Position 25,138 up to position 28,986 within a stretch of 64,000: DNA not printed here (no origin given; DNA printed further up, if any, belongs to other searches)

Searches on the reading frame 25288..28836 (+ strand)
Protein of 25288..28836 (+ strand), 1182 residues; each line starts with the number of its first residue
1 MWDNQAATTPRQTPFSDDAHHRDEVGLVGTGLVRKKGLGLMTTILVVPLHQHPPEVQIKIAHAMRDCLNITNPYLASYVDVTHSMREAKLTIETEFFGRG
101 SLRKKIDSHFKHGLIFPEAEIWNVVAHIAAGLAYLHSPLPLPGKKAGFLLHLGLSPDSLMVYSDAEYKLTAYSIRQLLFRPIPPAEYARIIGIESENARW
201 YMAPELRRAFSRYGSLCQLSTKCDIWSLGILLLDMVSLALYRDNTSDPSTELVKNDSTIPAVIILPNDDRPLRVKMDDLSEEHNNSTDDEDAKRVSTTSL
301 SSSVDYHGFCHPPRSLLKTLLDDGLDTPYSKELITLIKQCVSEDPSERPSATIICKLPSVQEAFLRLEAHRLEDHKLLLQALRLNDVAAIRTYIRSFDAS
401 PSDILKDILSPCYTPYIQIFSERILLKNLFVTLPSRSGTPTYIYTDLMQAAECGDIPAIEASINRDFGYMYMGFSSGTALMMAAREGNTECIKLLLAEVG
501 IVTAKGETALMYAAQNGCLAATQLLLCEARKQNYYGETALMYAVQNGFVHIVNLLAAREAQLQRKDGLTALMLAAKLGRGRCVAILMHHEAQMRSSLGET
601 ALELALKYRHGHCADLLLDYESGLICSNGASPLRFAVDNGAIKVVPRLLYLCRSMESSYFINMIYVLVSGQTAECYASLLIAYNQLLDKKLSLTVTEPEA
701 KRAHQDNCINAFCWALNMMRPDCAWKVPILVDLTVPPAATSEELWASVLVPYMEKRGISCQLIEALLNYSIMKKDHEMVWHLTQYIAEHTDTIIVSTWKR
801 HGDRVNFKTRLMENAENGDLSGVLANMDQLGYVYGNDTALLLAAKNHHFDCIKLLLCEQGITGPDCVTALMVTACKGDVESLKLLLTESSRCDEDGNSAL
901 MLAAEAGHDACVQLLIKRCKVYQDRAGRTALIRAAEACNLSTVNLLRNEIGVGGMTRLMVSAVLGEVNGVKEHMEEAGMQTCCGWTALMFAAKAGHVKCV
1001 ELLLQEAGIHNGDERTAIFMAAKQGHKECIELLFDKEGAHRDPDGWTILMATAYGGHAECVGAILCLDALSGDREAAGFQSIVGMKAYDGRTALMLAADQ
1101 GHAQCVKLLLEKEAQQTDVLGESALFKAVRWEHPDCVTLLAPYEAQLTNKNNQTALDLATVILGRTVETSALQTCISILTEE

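Call 10: search_protein_families(library=pfam, proteins=[window:25288-28836:+], max_evalue=0.001)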
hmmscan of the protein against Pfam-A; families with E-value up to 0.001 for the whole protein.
window:25288-28836:+ (1182 aa): 9 families
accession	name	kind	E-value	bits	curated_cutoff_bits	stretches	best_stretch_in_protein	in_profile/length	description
PF12796.13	Ank_2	-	4.9e-89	293.5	27.3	9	958-1038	1-83/90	Ankyrin repeats (3 copies)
PF00023.36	Ank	-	1.3e-57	188.9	21.1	3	983-1008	1-27/33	Ankyrin repeat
PF13637.12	Ank_4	-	3.3e-39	132.5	22.7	4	510-555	1-49/50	Ankyrin repeats (many copies)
PF13606.12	Ank_3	-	3e-34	113.1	22.3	0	983-1009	1-26/30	Ankyrin repeat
PF13857.12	Ank_5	-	2.1e-30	104.9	27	0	1083-1111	9-37/56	Ankyrin repeats (many copies)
PF00069.31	Pkinase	-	4e-16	59.6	31.7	1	72-357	57-260/263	Protein kinase domain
PF24521.3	Ank_KRIT1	-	1.2e-15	58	80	0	870-919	22-69/149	KRIT1 ankyrin-repeats domain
PF07714.23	PK_Tyr_Ser-Thr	-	1.5e-09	38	23.1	1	68-239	56-201/258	Protein tyrosine and serine/threonine kinase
PF23745.1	ANK_LRRK2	-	0.00017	21.9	27.5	0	992-1037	72-116/130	LRRK2 ANK repeat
